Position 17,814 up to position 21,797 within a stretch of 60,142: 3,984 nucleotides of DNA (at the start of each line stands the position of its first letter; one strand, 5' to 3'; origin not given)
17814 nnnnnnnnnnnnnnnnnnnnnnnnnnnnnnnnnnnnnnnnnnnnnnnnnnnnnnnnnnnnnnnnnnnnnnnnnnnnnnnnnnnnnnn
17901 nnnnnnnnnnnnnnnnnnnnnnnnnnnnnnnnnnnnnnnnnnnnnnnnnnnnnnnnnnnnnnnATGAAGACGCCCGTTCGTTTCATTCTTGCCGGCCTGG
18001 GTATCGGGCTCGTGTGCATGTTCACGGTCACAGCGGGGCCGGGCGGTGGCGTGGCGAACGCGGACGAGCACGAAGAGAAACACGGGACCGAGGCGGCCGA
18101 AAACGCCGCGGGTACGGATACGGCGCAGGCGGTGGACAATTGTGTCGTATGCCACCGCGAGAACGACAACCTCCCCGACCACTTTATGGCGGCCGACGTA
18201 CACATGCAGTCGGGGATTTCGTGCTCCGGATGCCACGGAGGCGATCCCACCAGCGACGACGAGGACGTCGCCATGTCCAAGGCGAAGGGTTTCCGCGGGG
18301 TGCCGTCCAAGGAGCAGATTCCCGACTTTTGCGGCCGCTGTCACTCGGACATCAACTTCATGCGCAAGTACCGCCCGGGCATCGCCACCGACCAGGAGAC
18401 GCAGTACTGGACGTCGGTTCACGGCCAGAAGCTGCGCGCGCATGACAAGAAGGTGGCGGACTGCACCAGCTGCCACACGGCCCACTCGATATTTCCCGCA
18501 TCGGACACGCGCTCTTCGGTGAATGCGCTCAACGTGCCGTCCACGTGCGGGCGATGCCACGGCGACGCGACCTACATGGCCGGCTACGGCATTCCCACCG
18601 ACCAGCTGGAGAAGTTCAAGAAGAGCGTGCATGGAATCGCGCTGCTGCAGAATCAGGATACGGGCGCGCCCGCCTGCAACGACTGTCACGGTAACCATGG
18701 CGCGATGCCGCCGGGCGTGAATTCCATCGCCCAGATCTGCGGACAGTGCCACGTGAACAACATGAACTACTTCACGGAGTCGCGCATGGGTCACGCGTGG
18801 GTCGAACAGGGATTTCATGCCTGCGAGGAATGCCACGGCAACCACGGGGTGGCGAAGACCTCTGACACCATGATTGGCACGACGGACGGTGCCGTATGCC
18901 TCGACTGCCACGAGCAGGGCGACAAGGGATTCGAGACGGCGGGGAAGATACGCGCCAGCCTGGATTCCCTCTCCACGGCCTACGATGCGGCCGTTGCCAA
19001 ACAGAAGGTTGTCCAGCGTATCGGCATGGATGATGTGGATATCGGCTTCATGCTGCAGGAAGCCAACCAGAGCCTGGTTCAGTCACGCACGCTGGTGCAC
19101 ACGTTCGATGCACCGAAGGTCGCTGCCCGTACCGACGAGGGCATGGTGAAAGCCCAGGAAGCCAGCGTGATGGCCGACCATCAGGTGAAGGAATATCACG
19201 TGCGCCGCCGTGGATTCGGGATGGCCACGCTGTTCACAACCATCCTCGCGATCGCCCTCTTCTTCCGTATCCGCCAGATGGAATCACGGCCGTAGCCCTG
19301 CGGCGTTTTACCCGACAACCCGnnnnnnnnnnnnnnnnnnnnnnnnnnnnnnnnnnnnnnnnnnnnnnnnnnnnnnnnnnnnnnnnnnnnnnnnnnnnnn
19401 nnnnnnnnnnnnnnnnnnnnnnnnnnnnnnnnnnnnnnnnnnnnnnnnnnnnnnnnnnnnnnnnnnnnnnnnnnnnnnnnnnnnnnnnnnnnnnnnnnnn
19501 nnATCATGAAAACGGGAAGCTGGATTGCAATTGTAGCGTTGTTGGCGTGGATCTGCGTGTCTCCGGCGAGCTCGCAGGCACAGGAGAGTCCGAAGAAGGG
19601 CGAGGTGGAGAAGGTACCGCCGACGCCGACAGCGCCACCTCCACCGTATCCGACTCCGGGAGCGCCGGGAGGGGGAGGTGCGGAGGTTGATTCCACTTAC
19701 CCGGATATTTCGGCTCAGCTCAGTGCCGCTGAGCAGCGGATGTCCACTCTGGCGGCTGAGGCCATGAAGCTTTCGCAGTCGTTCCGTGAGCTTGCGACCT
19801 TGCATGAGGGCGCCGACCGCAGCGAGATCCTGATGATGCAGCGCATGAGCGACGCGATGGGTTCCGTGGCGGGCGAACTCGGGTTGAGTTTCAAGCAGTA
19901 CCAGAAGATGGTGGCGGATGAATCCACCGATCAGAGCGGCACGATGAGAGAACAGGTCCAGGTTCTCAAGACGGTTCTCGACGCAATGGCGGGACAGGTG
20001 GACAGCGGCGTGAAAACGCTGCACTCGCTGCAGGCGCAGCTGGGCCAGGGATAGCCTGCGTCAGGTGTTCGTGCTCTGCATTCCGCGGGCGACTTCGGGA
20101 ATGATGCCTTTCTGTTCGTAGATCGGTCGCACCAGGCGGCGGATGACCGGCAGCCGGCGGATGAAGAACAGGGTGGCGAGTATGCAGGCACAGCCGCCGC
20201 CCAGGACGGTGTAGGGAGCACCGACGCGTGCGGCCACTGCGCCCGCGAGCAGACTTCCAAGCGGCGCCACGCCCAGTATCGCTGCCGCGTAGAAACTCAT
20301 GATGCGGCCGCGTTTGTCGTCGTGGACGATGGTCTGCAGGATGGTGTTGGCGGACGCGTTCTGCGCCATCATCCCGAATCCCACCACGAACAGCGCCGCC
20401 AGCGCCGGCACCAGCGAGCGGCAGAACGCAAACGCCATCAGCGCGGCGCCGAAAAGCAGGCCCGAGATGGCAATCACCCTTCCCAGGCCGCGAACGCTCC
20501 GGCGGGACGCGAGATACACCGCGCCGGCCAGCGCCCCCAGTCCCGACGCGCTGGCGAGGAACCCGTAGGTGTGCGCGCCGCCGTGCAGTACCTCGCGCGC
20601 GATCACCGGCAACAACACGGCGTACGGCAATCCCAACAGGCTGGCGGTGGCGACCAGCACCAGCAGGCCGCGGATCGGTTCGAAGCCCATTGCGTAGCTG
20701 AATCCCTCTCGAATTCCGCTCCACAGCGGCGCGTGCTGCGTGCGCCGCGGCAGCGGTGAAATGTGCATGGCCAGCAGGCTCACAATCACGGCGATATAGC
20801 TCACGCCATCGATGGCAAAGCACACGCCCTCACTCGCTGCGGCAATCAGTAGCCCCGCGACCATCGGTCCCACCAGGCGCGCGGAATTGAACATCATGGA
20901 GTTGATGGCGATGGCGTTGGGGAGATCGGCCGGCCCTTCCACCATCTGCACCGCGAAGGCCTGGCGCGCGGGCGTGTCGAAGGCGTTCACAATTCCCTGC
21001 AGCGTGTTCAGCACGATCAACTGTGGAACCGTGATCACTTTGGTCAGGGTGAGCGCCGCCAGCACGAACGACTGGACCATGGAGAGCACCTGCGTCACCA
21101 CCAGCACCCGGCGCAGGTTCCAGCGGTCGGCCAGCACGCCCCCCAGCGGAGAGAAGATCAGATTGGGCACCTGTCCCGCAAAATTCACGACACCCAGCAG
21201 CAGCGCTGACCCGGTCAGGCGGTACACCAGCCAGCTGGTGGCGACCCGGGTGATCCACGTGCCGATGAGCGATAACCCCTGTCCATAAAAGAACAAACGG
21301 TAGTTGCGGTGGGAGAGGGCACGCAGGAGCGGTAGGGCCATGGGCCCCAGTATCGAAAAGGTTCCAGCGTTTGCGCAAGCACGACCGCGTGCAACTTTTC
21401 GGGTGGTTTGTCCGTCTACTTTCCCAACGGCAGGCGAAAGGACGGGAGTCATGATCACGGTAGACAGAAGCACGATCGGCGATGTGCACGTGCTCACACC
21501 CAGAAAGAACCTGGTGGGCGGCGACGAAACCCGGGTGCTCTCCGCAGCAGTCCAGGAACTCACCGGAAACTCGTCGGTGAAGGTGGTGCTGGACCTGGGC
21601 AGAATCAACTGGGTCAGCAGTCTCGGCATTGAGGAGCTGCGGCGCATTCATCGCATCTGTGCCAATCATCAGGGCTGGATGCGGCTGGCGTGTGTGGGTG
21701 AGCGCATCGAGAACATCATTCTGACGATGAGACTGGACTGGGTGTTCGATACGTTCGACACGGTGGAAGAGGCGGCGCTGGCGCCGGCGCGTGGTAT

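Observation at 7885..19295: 52 CxxCH haem motifs in 11.4 kb: a three-operon multihaem cytochrome / quinol-oxidoreductase island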

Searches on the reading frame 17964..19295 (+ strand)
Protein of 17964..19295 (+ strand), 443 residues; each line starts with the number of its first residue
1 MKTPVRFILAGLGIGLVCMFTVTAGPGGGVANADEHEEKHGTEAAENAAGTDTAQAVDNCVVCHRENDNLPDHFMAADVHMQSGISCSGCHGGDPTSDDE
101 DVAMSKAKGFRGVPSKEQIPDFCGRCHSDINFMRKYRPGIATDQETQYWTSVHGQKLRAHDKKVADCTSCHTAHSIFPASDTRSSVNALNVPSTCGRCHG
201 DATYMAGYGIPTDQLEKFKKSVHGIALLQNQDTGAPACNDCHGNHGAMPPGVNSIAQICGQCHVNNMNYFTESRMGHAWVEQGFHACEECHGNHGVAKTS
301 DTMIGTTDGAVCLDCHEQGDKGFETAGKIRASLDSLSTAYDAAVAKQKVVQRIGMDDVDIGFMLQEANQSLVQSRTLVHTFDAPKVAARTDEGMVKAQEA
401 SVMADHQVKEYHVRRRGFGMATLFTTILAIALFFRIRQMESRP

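Call 4: search_protein_families(library=pfam, proteins=[window:17964-19295:+], max_evalue=0.01)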
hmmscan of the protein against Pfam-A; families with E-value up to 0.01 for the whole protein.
window:17964-19295:+ (443 aa): 5 families
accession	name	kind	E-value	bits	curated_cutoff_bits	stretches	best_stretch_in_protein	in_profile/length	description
PF09699.15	Paired_CXXCH_1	-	7.2e-16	58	20.6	2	277-319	1-39/41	Doubled CXXCH motif (Paired_CXXCH_1)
PF14522.11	Cytochrome_C7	-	2.6e-13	50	24.8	2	56-128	12-67/67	Cytochrome c7 and related cytochrome c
PF14537.11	Cytochrom_c3_2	-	2.7e-13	50.6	25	3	79-199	1-78/79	Cytochrome c3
PF22113.1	Mtrc-MtrF_II-IV_dom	-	1e-09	38.6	30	2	165-319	7-166/176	Outer membrane cytochrome MtrC/MtrF-like, domains II/IV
PF22678.1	Cytochrom_c_NrfB-like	-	8.8e-06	26.6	27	1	34-99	10-73/89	Cytochrome c-type protein NrfB-like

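Call 5: search_protein_families(library=ncbifam, proteins=[window:17964-19295:+], max_evalue=0.01)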
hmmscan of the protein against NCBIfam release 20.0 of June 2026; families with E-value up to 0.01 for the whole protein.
window:17964-19295:+ (443 aa): 6 families
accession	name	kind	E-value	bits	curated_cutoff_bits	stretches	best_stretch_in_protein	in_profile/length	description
TIGR03508.1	decahem_SO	subfamily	1.1e-12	48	192.2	2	237-318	96-176/258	DmsE family decaheme c-type cytochrome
TIGR01905.1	paired_CXXCH_1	subfamily_domain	2.2e-08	33.9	25.2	1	286-319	8-39/41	doubled CXXCH domain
NF008659.0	PRK11659.1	equivalog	8.5e-07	28.8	184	1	53-135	106-175/188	cytochrome c nitrite reductase pentaheme subunit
TIGR04257.1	nanowire_3heme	domain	6.8e-06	26.1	40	1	159-201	19-60/75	c(7)-type cytochrome triheme domain-containing protein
TIGR03146.1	cyt_nit_nrfB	equivalog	0.0002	21.7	166.6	1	49-130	76-144/145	cytochrome c nitrite reductase pentaheme subunit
NF041762.1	diheme_GEGP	equivalog_domain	0.0092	15.2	300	1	286-359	28-98/359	GEGP motif-containing diheme protein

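Call 66: find_homologous_proteins(query=window:17964-19295:+, max_evalue=1e-20)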
Query window:17964-19295:+ (443 aa): 6769 proteins with E <= 1e-20 among 8000 candidates; the best 120 are listed.
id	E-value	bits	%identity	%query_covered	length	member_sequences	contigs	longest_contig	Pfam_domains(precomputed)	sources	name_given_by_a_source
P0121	0.0e+0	1035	100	100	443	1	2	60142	PF09699.16,PF14537.12,PF22678.2,PF14522.12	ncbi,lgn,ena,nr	ncbi:MAG TPA: cytochrome c3 family protein [Candidatus Krumholzibacteria bacterium]|nr:cytochrome c3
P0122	1.1e-218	744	72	100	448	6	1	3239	PF09699.16,PF14537.12,PF22678.2,PF14522.12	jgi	-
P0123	1.0e-215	735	71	99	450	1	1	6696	PF09699.16,PF14537.12,PF22678.2,PF14522.12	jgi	jgi:predicted CXXCH cytochrome family protein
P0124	7.4e-215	732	75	90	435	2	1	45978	PF09699.16,PF14537.12,PF22678.2,PF14522.12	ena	-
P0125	2.8e-202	690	68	96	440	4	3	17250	PF09699.16,PF14537.12,PF22678.2,PF14522.12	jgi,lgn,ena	jgi:predicted CXXCH cytochrome family protein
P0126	2.7e-199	680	73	87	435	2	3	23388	PF09699.16,PF14537.12,PF13435.12,PF22678.2,PF14522.12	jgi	jgi:predicted CXXCH cytochrome family protein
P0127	8.1e-199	679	70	87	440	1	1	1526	PF09699.16,PF14537.12,PF22678.2,PF14522.12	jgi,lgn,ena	-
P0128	1.9e-198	678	73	87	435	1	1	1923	PF09699.16,PF14537.12,PF14522.12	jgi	-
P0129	2.8e-198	677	67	99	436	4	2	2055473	PF09699.16,PF14537.12,PF22678.2,PF14522.12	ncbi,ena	-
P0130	1.2e-196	672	67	98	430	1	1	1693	PF09699.16,PF14537.12,PF14522.12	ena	-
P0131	3.6e-196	670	72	88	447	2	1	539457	PF09699.16,PF14537.12,PF14522.12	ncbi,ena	-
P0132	1.5e-195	668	71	87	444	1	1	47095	PF09699.16,PF14537.12,PF22678.2,PF14522.12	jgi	jgi:hypothetical protein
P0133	2.1e-193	661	65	99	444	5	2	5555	PF09699.16,PF14537.12,PF22678.2,PF14522.12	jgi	jgi:hypothetical protein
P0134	5.6e-193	660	71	91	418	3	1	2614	PF09699.16,PF14537.12,PF14522.12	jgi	jgi:hypothetical protein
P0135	2.4e-191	654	67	93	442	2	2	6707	PF09699.16,PF14537.12,PF22678.2,PF14522.12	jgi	-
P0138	6.5e-188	643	70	87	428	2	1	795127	PF09699.16,PF14537.12,PF22678.2,PF14522.12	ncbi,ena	-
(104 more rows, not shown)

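Call 67: find_encoding_contigs(protein=P0124, flank=10000, max_places=1)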
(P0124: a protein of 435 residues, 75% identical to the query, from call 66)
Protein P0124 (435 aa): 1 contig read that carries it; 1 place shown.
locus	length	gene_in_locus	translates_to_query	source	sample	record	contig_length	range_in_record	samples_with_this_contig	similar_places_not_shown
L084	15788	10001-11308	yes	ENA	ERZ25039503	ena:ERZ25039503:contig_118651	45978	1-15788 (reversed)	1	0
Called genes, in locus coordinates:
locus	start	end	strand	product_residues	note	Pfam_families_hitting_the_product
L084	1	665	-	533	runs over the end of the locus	-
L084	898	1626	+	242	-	PF03264:Cytochrom_NNT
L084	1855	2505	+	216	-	-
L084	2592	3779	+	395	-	PF09699:Paired_CXXCH_1 (faint), PF14522:Cytochrome_C7 (faint), PF14537:Cytochrom_c3_2 (faint)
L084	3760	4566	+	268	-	PF09699:Paired_CXXCH_1 (faint), PF14522:Cytochrome_C7 (faint), PF22113:Mtrc-MtrF_II-IV_dom (faint)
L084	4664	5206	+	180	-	-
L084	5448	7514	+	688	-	PF02085:Cytochrom_CIII (faint), PF09699:Paired_CXXCH_1 (faint), PF14522:Cytochrome_C7 (weak), PF14537:Cytochrom_c3_2 (faint), PF22113:Mtrc-MtrF_II-IV_dom (faint), PF01292:Ni_hydr_CYTB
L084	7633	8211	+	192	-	PF02085:Cytochrom_CIII (faint), PF22113:Mtrc-MtrF_II-IV_dom (faint), PF09699:Paired_CXXCH_1 (faint), PF13435:Cytochrome_C554, PF14522:Cytochrome_C7 (weak), PF14537:Cytochrom_c3_2 (weak)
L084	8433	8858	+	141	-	PF00355:Rieske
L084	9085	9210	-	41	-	-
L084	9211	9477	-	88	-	-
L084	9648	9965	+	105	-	PF00032:Cytochrom_B_C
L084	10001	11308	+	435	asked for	PF14522:Cytochrome_C7 (faint), PF22678:Cytochrom_c_NrfB-like (faint), PF09699:Paired_CXXCH_1 (faint), PF14537:Cytochrom_c3_2 (weak)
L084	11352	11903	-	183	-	-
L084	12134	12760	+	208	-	PF13489:Methyltransf_23, PF13847:Methyltransf_31, PF08241:Methyltransf_11, PF08242:Methyltransf_12, PF13649:Methyltransf_25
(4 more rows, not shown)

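Call 68: find_encoding_contigs(protein=P0131, flank=10000, max_places=1)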
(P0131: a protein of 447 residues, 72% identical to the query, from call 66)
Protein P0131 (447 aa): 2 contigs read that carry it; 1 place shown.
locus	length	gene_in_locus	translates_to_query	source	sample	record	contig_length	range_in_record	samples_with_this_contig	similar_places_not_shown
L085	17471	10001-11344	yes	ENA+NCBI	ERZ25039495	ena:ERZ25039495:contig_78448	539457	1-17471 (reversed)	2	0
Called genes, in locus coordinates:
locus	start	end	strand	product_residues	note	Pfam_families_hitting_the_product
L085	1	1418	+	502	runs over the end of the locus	PF03264:Cytochrom_NNT, PF14522:Cytochrome_C7 (faint), PF14537:Cytochrom_c3_2 (faint)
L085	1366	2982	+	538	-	PF02085:Cytochrom_CIII (faint), PF09699:Paired_CXXCH_1 (faint), PF14522:Cytochrome_C7 (faint), PF14537:Cytochrom_c3_2 (faint)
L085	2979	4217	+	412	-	PF01292:Ni_hydr_CYTB (weak)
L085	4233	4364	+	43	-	-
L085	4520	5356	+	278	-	-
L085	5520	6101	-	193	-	PF22113:Mtrc-MtrF_II-IV_dom (faint), PF14522:Cytochrome_C7 (faint), PF13435:Cytochrome_C554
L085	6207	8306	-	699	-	PF02085:Cytochrom_CIII (faint), PF03264:Cytochrom_NNT (faint), PF09699:Paired_CXXCH_1 (faint), PF14522:Cytochrome_C7 (faint), PF14537:Cytochrom_c3_2 (weak), PF01292:Ni_hydr_CYTB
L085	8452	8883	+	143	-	PF00355:Rieske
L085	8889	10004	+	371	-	PF00033:Cytochrome_B, PF13631:Cytochrom_B_N_2, PF00032:Cytochrom_B_C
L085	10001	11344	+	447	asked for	PF14522:Cytochrome_C7 (faint), PF09699:Paired_CXXCH_1 (faint), PF14537:Cytochrom_c3_2 (weak)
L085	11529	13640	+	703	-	PF14522:Cytochrome_C7 (faint), PF14537:Cytochrom_c3_2 (faint), PF09699:Paired_CXXCH_1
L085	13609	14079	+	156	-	-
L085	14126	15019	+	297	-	PF14537:Cytochrom_c3_2 (faint), PF22113:Mtrc-MtrF_II-IV_dom (faint), PF09699:Paired_CXXCH_1 (faint), PF14522:Cytochrome_C7 (faint)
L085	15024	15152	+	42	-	-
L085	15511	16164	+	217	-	-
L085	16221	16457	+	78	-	-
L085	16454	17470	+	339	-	?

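Call 69: find_encoding_contigs(protein=P0138, flank=10000, max_places=1)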
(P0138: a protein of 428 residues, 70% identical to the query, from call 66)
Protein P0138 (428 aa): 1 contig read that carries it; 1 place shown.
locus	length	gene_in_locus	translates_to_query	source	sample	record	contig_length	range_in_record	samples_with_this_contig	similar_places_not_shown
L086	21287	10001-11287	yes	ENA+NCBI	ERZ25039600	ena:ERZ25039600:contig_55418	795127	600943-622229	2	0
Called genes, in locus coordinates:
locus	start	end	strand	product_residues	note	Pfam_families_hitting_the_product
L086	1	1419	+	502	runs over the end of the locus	PF03264:Cytochrom_NNT, PF14522:Cytochrome_C7 (faint), PF14537:Cytochrom_c3_2 (faint)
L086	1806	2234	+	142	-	PF09699:Paired_CXXCH_1 (faint)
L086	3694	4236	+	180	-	-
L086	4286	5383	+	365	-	-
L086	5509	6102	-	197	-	PF14522:Cytochrome_C7 (faint), PF22113:Mtrc-MtrF_II-IV_dom (faint), PF09699:Paired_CXXCH_1 (faint), PF13435:Cytochrome_C554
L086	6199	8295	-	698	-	PF09699:Paired_CXXCH_1 (faint), PF02085:Cytochrom_CIII (faint), PF14522:Cytochrome_C7 (faint), PF14537:Cytochrom_c3_2 (faint), PF01292:Ni_hydr_CYTB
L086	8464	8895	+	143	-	PF00355:Rieske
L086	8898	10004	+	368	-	PF00033:Cytochrome_B, PF13631:Cytochrom_B_N_2, PF00032:Cytochrom_B_C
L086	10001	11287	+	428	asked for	PF14522:Cytochrome_C7 (faint), PF22678:Cytochrom_c_NrfB-like (faint), PF09699:Paired_CXXCH_1 (faint), PF14537:Cytochrom_c3_2 (weak)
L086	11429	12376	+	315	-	PF22678:Cytochrom_c_NrfB-like (faint), PF14522:Cytochrome_C7 (faint), PF14537:Cytochrom_c3_2 (faint), PF09699:Paired_CXXCH_1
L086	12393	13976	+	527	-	-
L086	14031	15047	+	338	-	PF14522:Cytochrome_C7 (faint), PF22113:Mtrc-MtrF_II-IV_dom (weak), PF14537:Cytochrom_c3_2 (faint)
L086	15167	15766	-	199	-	-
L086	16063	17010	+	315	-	-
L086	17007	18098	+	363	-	PF02746:MR_MLE_N, PF13378:MR_MLE_C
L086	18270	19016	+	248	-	PF00005:ABC_tran, PF13304:AAA_21 (weak)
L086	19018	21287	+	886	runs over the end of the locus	PF13346:ABC2_membrane_5 (weak), PF12698:ABC2_membrane_3 (weak), PF23357:DUF7088, PF09822:ABC_transp_aux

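Call 70: find_encoding_contigs(protein=P0129, flank=10000, max_places=1)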
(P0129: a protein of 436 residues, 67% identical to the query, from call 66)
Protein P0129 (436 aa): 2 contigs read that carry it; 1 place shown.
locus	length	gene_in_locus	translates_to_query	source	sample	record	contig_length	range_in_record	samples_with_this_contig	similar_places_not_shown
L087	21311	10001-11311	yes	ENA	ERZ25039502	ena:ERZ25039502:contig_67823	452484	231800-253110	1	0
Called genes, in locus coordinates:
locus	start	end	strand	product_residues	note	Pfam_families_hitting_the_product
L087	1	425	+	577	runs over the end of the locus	PF00512:HisKA, PF02518:HATPase_c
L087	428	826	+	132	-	PF00072:Response_reg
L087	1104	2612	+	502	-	PF03264:Cytochrom_NNT, PF14522:Cytochrome_C7 (faint), PF14537:Cytochrom_c3_2 (faint)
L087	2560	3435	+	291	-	PF14522:Cytochrome_C7 (faint), PF14537:Cytochrom_c3_2 (faint), PF02085:Cytochrom_CIII (weak)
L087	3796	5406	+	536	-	PF14522:Cytochrome_C7 (faint), PF01292:Ni_hydr_CYTB (faint)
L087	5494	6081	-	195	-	PF22113:Mtrc-MtrF_II-IV_dom (faint), PF14522:Cytochrome_C7 (faint), PF13435:Cytochrome_C554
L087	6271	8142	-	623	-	PF02085:Cytochrom_CIII (faint), PF09699:Paired_CXXCH_1 (faint), PF14522:Cytochrome_C7 (faint), PF14537:Cytochrom_c3_2 (faint), PF01292:Ni_hydr_CYTB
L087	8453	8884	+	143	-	PF00355:Rieske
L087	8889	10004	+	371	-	PF00033:Cytochrome_B, PF13631:Cytochrom_B_N_2, PF00032:Cytochrom_B_C (weak)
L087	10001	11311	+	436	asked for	PF22678:Cytochrom_c_NrfB-like (faint), PF09699:Paired_CXXCH_1 (faint), PF14522:Cytochrome_C7 (faint), PF14537:Cytochrom_c3_2 (weak)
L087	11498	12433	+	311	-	PF22678:Cytochrom_c_NrfB-like (faint), PF14522:Cytochrome_C7 (faint), PF14537:Cytochrom_c3_2 (faint), PF09699:Paired_CXXCH_1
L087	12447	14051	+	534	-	-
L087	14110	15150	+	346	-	PF14522:Cytochrome_C7 (faint), PF22113:Mtrc-MtrF_II-IV_dom (faint), PF09699:Paired_CXXCH_1 (faint)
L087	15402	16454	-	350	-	PF13860:FlgD_ig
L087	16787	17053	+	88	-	-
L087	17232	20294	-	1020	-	PF00801:PKD, PF18911:PKD_4, PF00801:PKD (weak), PF18911:PKD_4, PF07691:PA14, PF13860:FlgD_ig (weak)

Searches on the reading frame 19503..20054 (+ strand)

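Call 71: search_protein_families(library=pfam, proteins=[window:19503-20054:+], max_evalue=1)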
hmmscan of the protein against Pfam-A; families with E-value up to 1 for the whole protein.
window:19503-20054:+ (183 aa): 3 families
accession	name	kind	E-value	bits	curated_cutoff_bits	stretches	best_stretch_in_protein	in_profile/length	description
PF04899.17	MbeD_MobD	-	0.089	13.4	21.6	0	129-167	29-66/70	MbeD/MobD like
PF09879.14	DUF2106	-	0.26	11.2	25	1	8-114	22-126/151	Predicted membrane protein (DUF2106)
PF24922.1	ACBP4_C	-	0.7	10.6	31.2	0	68-102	49-83/105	Acyl-CoA-binding domain-containing protein 4-6, C-terminal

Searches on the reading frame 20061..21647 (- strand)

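Call 7: search_protein_families(library=pfam, proteins=[window:20061-21647:-], max_evalue=0.001)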
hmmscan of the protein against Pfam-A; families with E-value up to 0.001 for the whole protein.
window:20061-21647:- (528 aa): 2 families
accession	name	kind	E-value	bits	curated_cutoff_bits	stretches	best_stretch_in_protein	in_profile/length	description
PF05977.19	MFS_3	-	6.8e-58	196.8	27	1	111-500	7-396/524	Transmembrane secretion effector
PF07690.21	MFS_1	-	2.3e-31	109.4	33.4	2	120-307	2-182/347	Major Facilitator Superfamily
